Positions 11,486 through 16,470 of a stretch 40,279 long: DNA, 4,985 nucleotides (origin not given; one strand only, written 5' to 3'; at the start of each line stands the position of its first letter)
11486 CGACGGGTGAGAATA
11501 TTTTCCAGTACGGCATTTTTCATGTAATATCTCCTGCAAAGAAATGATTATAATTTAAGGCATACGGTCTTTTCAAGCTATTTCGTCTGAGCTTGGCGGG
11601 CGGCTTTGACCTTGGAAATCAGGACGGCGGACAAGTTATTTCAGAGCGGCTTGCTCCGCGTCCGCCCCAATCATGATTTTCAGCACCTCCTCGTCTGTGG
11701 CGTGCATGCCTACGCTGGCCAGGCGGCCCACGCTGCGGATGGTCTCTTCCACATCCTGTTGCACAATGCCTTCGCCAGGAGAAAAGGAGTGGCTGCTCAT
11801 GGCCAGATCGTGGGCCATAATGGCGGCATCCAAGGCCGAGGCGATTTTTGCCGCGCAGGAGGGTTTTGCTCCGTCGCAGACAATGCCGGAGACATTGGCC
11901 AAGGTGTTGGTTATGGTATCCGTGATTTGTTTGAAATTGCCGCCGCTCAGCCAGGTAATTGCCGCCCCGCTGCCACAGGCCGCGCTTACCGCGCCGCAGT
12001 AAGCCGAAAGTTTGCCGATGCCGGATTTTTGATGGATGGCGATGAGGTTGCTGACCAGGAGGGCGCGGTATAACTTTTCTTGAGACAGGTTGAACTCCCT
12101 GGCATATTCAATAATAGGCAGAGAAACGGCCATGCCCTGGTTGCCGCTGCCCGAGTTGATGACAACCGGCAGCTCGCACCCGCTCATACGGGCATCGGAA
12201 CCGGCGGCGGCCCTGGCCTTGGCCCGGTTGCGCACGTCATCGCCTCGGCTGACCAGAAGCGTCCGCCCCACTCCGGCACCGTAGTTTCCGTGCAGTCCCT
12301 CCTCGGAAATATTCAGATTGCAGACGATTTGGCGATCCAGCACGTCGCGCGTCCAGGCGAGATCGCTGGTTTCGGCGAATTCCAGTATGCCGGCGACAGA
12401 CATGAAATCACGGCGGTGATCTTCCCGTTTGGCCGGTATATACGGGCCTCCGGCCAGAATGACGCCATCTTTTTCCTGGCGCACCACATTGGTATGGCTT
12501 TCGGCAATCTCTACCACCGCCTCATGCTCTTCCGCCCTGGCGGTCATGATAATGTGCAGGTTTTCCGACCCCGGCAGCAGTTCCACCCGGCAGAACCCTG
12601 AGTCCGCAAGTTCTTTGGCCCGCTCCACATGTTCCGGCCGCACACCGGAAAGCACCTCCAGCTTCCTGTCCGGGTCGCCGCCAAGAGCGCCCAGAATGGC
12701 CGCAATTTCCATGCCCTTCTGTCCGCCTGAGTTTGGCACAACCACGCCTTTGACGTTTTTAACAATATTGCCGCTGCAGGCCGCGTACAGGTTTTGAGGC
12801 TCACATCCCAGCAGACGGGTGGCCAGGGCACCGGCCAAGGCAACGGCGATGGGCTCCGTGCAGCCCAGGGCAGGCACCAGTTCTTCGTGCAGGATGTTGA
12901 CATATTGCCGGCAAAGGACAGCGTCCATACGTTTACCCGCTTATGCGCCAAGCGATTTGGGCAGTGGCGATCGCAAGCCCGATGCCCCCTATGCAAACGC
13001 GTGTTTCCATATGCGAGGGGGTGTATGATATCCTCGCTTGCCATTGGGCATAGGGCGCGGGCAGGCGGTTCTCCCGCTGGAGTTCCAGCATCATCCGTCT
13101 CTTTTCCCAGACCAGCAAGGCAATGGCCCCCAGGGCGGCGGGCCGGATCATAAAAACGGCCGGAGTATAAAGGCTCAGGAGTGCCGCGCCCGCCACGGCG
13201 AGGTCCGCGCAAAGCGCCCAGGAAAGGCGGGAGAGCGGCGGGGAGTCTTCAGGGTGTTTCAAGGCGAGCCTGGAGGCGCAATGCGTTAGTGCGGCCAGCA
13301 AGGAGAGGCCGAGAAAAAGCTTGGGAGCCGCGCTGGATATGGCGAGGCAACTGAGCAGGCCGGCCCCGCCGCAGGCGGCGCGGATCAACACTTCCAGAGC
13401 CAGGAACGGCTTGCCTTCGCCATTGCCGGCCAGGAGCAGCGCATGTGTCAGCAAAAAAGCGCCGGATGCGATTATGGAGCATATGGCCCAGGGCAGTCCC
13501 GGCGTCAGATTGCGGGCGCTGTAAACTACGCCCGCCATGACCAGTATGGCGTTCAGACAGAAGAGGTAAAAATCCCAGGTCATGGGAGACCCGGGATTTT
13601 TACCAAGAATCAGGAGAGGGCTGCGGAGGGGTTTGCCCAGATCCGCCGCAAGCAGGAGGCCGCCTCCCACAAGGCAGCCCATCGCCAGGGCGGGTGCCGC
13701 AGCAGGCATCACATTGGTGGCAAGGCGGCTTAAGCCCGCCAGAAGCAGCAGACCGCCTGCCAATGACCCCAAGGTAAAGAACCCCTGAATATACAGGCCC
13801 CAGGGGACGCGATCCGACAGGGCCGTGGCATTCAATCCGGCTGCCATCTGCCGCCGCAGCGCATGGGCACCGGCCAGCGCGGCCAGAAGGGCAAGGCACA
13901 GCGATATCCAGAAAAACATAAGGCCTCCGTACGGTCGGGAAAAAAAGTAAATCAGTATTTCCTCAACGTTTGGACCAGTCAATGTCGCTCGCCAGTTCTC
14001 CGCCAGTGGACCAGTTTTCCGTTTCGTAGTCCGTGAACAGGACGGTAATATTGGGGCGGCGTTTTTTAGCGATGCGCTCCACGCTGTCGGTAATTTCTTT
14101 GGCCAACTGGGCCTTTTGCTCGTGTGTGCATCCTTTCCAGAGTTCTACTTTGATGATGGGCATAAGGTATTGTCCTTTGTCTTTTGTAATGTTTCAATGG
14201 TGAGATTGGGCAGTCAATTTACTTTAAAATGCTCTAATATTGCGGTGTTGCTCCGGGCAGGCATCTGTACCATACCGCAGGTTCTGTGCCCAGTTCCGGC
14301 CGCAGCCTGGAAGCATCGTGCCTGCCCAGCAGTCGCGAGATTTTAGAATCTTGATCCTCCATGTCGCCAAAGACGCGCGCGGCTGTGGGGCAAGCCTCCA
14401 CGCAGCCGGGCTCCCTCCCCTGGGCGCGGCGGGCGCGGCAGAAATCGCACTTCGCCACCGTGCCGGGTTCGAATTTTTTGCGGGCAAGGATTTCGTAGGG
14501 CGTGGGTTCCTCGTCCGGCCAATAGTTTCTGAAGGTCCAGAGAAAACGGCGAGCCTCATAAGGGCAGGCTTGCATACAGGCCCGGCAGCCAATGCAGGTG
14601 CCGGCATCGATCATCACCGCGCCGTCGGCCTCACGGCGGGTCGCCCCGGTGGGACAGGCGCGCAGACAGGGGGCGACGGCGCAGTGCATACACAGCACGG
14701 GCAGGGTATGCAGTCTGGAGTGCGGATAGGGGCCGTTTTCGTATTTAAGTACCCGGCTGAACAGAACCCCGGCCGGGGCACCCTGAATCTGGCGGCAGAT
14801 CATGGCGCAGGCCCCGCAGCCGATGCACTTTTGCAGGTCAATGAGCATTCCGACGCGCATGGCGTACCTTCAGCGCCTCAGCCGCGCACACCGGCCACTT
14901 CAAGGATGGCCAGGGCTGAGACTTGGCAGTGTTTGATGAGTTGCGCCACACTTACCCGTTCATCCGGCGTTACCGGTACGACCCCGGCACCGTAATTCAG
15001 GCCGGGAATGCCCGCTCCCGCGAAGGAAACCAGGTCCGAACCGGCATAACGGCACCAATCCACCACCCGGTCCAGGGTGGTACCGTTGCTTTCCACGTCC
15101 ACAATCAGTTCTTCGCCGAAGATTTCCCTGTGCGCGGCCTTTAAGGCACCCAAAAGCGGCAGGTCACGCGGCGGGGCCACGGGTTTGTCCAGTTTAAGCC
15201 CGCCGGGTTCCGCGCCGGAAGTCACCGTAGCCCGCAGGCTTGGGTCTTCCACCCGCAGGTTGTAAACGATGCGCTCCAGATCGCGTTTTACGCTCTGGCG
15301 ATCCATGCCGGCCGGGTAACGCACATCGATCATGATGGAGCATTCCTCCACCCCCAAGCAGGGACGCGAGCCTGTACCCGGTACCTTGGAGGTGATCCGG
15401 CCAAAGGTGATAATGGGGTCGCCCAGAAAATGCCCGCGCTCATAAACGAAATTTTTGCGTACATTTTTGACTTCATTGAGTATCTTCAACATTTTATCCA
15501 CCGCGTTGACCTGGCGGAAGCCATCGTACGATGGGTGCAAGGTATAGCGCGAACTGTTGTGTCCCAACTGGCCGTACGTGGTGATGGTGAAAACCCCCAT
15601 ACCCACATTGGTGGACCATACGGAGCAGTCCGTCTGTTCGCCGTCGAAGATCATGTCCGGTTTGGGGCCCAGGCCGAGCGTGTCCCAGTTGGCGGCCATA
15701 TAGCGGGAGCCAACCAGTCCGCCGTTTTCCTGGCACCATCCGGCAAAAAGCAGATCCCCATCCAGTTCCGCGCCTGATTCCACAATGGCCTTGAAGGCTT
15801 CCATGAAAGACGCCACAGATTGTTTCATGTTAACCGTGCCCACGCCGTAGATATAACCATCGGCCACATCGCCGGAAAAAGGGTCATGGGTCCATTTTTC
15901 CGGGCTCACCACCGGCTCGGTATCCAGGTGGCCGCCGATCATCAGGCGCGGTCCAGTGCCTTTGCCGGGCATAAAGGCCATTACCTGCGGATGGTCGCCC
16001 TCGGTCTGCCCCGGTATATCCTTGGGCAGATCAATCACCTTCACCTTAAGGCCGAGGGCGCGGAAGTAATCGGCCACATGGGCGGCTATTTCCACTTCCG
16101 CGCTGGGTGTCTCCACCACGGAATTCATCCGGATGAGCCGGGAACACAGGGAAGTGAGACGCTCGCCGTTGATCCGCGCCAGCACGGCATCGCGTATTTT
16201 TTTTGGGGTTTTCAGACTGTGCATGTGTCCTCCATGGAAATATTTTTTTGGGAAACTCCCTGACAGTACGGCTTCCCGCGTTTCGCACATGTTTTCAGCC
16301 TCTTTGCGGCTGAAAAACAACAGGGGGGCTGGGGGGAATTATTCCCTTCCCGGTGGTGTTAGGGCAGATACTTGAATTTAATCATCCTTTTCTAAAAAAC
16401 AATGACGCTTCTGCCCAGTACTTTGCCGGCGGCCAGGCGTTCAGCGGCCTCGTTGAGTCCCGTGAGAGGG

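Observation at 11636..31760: Sigma-54/AcoR-controlled 14-gene cluster with a gene combination I cannot map to a described pathway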

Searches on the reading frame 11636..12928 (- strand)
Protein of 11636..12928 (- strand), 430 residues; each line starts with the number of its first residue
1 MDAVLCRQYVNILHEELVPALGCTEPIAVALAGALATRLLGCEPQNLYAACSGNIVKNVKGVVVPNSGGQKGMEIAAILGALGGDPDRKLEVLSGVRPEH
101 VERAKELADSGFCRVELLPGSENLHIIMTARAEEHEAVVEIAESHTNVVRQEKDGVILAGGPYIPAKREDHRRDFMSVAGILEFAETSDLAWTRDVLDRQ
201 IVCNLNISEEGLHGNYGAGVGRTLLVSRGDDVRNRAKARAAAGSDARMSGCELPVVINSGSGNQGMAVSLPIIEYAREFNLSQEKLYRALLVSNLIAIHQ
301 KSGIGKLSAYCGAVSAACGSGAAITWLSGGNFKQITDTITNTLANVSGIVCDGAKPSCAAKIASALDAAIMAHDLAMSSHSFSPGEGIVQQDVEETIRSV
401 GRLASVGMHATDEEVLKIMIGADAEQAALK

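Call 5: search_protein_families(library=pfam, proteins=[window:11636-12928:-])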
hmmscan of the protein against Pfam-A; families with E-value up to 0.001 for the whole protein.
window:11636-12928:- (430 aa): 1 family
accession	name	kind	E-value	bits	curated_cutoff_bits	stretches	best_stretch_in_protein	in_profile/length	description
PF03313.21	SDH_alpha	-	2e-66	224.8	26.4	1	88-417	2-260/260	Serine dehydratase alpha chain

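Call 6: search_protein_families(library=ncbifam, proteins=[window:11636-12928:-])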
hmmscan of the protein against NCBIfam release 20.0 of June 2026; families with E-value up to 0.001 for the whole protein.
window:11636-12928:- (430 aa): 1 family
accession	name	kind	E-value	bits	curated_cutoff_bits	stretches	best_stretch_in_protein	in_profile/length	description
TIGR00718.1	sda_alpha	equivalog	9e-05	21.7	243.2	1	260-379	114-240/300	L-serine ammonia-lyase, iron-sulfur-dependent, subunit alpha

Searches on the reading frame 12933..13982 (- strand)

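Call 5: search_protein_families(library=pfam, proteins=[window:12933-13982:-])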
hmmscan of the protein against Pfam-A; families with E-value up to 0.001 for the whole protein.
window:12933-13982:- (349 aa): 1 family
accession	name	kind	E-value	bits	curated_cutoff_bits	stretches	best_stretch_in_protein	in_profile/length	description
PF03916.19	NrfD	-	1.9e-06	28.2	25.8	1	54-151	4-108/313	Polysulphide reductase, NrfD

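Call 75: search_protein_families(library=ncbifam, proteins=[window:12933-13982:-], max_evalue=1e-8)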
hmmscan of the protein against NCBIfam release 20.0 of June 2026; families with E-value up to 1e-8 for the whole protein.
window:12933-13982:- (349 aa): 1 family
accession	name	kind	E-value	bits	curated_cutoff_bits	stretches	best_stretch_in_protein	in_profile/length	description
NF045798.1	DsrP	equivalog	9e-11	41.8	350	1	23-200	11-192/346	sulfate reduction electron transfer complex DsrMKJOP subunit DsrP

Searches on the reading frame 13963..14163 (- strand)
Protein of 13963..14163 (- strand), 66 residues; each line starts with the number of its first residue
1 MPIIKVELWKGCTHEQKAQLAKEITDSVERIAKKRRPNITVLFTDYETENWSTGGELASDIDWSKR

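Call 5: search_protein_families(library=pfam, proteins=[window:13963-14163:-])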
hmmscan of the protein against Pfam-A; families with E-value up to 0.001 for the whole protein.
window:13963-14163:- (66 aa): 2 families
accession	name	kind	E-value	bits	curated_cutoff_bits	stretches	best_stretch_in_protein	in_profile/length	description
PF01361.26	Tautomerase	-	8.5e-15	54.9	22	1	2-60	1-59/60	Tautomerase enzyme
PF14552.11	Tautomerase_2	-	3.6e-05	24.2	28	1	3-54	31-82/82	Tautomerase enzyme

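Call 75: search_protein_families(library=ncbifam, proteins=[window:13963-14163:-], max_evalue=1e-8)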
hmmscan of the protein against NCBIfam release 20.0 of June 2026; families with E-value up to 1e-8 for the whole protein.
window:13963-14163:- (66 aa): 5 families
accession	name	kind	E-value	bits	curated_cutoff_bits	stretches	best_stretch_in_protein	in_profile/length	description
TIGR00013.1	taut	subfamily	2.6e-14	53.1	56.9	1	1-61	1-62/64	2-hydroxymuconate tautomerase family protein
NF001966.0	PRK00745.1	equivalog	9.2e-14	51.1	80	1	1-60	1-60/62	4-oxalocrotonate tautomerase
NF041920.1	DmpI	equivalog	1.5e-12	47.1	70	1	1-60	1-59/59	4-oxalocrotonate tautomerase DmpI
NF002622.0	PRK02289.1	equivalog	2.2e-11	43.9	103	1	1-47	1-47/60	4-oxalocrotonate tautomerase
NF002571.1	PRK02220.1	equivalog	6.8e-11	42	55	1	1-60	1-60/61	2-hydroxymuconate tautomerase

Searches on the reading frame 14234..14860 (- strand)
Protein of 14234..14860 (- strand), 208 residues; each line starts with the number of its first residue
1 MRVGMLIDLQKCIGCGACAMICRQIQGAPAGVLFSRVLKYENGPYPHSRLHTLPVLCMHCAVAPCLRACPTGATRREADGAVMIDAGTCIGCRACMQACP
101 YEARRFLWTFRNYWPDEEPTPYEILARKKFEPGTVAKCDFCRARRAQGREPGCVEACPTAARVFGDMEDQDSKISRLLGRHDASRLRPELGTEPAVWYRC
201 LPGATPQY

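Call 5: search_protein_families(library=pfam, proteins=[window:14234-14860:-])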
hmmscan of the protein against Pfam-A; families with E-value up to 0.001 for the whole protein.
window:14234-14860:- (208 aa): 13 families
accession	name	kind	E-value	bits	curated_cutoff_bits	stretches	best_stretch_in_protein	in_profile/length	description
PF13247.11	Fer4_11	-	3.8e-20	72.4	26.2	2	52-108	5-63/100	4Fe-4S dicluster domain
PF13237.11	Fer4_10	-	5.6e-13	49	25.5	2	82-158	2-53/53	4Fe-4S dicluster domain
PF00037.32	Fer4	-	1.4e-12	47.3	21.1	2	83-104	2-23/24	4Fe-4S binding domain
PF12838.12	Fer4_7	-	1.5e-12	48.2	27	2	57-103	2-52/52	4Fe-4S dicluster domain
PF12797.12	Fer4_2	-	5.2e-11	42.2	24.5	2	81-101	2-22/22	4Fe-4S binding domain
PF13187.11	Fer4_9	-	7e-10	39.2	27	1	57-102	2-50/52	4Fe-4S dicluster domain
PF12837.12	Fer4_6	-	2.8e-09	36.9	25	2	84-103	4-23/24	4Fe-4S binding domain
PF14697.11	Fer4_21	-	1.6e-06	28.6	35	0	7-24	3-20/59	4Fe-4S dicluster domain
PF12800.12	Fer4_4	-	1.2e-05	25.7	24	0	88-101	3-16/17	4Fe-4S binding domain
PF12798.12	Fer4_3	-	1.3e-05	26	27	0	89-103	1-15/15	4Fe-4S binding domain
PF13183.11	Fer4_8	-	1.5e-05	25.9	27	0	87-159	3-66/68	4Fe-4S dicluster domain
PF13484.11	Fer4_16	-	5e-05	24.4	30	0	89-106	2-19/66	4Fe-4S double cluster binding domain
PF25160.1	LdpA_Fe-S-bd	-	0.00016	21.8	27.6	0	63-102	7-41/49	LdpA Fe-S cluster-binding domain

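Call 6: search_protein_families(library=ncbifam, proteins=[window:14234-14860:-])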
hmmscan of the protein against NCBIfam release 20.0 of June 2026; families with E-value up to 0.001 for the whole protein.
window:14234-14860:- (208 aa): 44 families (the best 25 are shown)
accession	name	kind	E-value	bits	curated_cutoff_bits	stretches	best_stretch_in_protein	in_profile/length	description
NF045797.1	DsrO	equivalog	4.3e-52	176.9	200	1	2-199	43-234/235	sulfate reduction electron transfer complex DsrMKJOP subunit DsrO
NF041715.1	arsenate_red_ArrB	equivalog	1.2e-50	172.2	450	2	1-106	1-106/233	arsenate respiratory reductase iron-sulfur subunit ArrB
TIGR03149.1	cyt_nit_nrfC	equivalog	4.7e-41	140.6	377.6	2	2-106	38-144/225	cytochrome c nitrite reductase Fe-S protein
NF011569.0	PRK14993.1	equivalog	9.7e-40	136.5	416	2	2-104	43-147/244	tetrathionate reductase subunit TtrB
NF041782.1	mnquin_red_QrcC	equivalog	6.3e-35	121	400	1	4-199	2-225/239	menaquinone reductase iron-sulfur cluster-binding subunit QrcC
TIGR02951.1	DMSO_dmsB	equivalog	1.2e-34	119.6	214.1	2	3-106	2-114/161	DMSO/selenate family reductase complex B subunit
TIGR03478.1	DMSO_red_II_bet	subfamily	6.1e-29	101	480.7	2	42-106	116-181/321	DMSO reductase family type II enzyme, iron-sulfur subunit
NF008134.0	PRK10882.1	equivalog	7.4e-27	94.3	263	3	57-109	113-166/329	hydrogenase 2 operon protein HybA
TIGR01582.1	FDH-beta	equivalog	1.9e-23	83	334.7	3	57-106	93-143/283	formate dehydrogenase subunit beta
NF042979.1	EthbenzDh_ebdB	equivalog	4.2e-23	81.8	740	2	43-106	139-203/354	ethylbenzene dehydrogenase subunit beta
NF038355.1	FDH3_beta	equivalog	4e-22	79.1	240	1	3-170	3-167/180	formate dehydrogenase FDH3 subunit beta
NF045715.1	sulf_resp_HmcB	equivalog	2.1e-21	76.3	420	1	55-169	105-200/307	sulfate respiration complex iron-sulfur protein HmcB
NF009408.0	PRK12769.1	equivalog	4.3e-19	68.1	1003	1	6-162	6-142/659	formate-dependent uric acid utilization protein AegA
TIGR01660.1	narH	equivalog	3.2e-17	62.1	524.05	2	44-109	170-236/492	nitrate reductase subunit beta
NF007658.0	PRK10330.1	equivalog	4.1e-14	52.5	260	1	5-167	5-157/181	electron transport protein HydN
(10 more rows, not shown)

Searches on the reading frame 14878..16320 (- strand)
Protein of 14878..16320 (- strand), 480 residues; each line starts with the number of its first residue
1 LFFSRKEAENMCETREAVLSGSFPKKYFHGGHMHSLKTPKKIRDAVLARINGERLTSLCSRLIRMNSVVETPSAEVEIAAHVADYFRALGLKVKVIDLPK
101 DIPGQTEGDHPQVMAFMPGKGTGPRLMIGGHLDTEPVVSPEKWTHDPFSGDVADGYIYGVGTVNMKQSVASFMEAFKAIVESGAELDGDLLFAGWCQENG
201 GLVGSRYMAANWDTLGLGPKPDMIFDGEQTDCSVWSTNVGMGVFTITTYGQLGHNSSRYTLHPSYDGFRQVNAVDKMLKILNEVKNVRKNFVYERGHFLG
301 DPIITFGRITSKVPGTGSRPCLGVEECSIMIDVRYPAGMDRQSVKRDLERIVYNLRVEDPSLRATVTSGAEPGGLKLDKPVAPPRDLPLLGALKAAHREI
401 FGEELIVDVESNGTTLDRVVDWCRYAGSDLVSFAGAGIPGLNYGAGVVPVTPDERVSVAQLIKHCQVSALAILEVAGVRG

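Call 4: search_protein_families(library=pfam, proteins=[window:14878-16320:-])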
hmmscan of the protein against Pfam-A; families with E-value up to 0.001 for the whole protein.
window:14878-16320:- (480 aa): 3 families
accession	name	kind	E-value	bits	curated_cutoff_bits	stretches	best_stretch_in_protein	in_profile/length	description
PF01546.33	Peptidase_M20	-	2.5e-21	77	24.6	1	127-472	1-204/206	Peptidase family M20/M25/M40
PF04389.22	Peptidase_M28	-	1.2e-06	28.9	21.3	1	113-211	2-80/193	Peptidase family M28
PF07687.19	M20_dimer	-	0.00012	22.5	21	1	261-355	18-102/107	Peptidase dimerisation domain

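Call 6: search_protein_families(library=ncbifam, proteins=[window:14878-16320:-])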
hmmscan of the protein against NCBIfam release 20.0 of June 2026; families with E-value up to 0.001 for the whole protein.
window:14878-16320:- (480 aa): 39 families (the best 25 are shown)
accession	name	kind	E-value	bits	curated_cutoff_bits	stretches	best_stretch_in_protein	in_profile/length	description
TIGR01910.1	DapE-ArgE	subfamily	3e-40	138.6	217.6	1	58-467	3-373/373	ArgE/DapE family deacylase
NF009555.0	PRK13004.1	equivalog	4.3e-29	101.6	321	1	55-351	17-278/399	YgeY family selenium metabolism-linked hydrolase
TIGR01892.1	AcOrn-deacetyl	equivalog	4.4e-24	85.2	297.7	1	60-366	4-283/365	acetylornithine deacetylase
NF005373.0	PRK06915.1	equivalog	1.9e-23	83.1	428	1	51-477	15-419/422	peptidase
NF009558.0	PRK13013.1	equivalog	1.1e-21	77.1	428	2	46-211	7-173/429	acetylornithine deacetylase/succinyl-diaminopimelate desuccinylase family protein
NF006399.0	PRK08651.1-2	equivalog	1.2e-21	77.2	381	1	53-291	4-220/405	succinyl-diaminopimelate desuccinylase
NF003474.0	PRK05111.1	equivalog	1.6e-21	76.6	460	1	60-355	13-285/383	acetylornithine deacetylase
NF005913.0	PRK07906.1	subfamily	2e-21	76.1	382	1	54-211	16-169/442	hypothetical protein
TIGR03526.1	selenium_YgeY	hypoth_equivalog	3.3e-21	75.6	321.5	1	121-470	64-388/395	YgeY family selenium metabolism-linked hydrolase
NF005710.0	PRK07522.1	subfamily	3.8e-21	75.7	412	1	55-355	10-291/391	acetylornithine deacetylase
NF006400.0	PRK08651.1-3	equivalog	4.4e-21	75.1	374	1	56-467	13-398/410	succinyl-diaminopimelate desuccinylase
NF006370.0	PRK08596.1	equivalog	3.1e-20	72.1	412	1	53-468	17-412/425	acetylornithine deacetylase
NF005306.0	PRK06837.1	subfamily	1.1e-18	67.3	376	1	40-479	9-425/427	ArgE/DapE family deacylase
NF006365.0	PRK08588.1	subfamily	1.4e-17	64.1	289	1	58-372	12-296/383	succinyl-diaminopimelate desuccinylase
NF009557.0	PRK13009.1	equivalog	1.2e-16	60.8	284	1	56-198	6-134/377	succinyl-diaminopimelate desuccinylase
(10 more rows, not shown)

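Call 31: search_solved_structures(query=window:14878-16320:-, max_evalue=1e-8)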
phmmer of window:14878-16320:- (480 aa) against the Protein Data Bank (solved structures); distinct sequences matched with E-value up to 1e-8: 3.
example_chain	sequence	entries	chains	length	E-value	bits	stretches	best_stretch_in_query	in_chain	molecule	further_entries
7rsf_A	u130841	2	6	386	1e-14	57.3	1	75-339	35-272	Acetylornithine deacetylase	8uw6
7uoi_A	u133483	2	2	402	2.4e-12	49.4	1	43-258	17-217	succinyl-diaminopimelate desuccinylase | Probable succinyl-diaminopimelate desuccinylase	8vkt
2zof_A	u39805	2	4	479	8.1e-09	37.8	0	82-202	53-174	Cytosolic non-specific dipeptidase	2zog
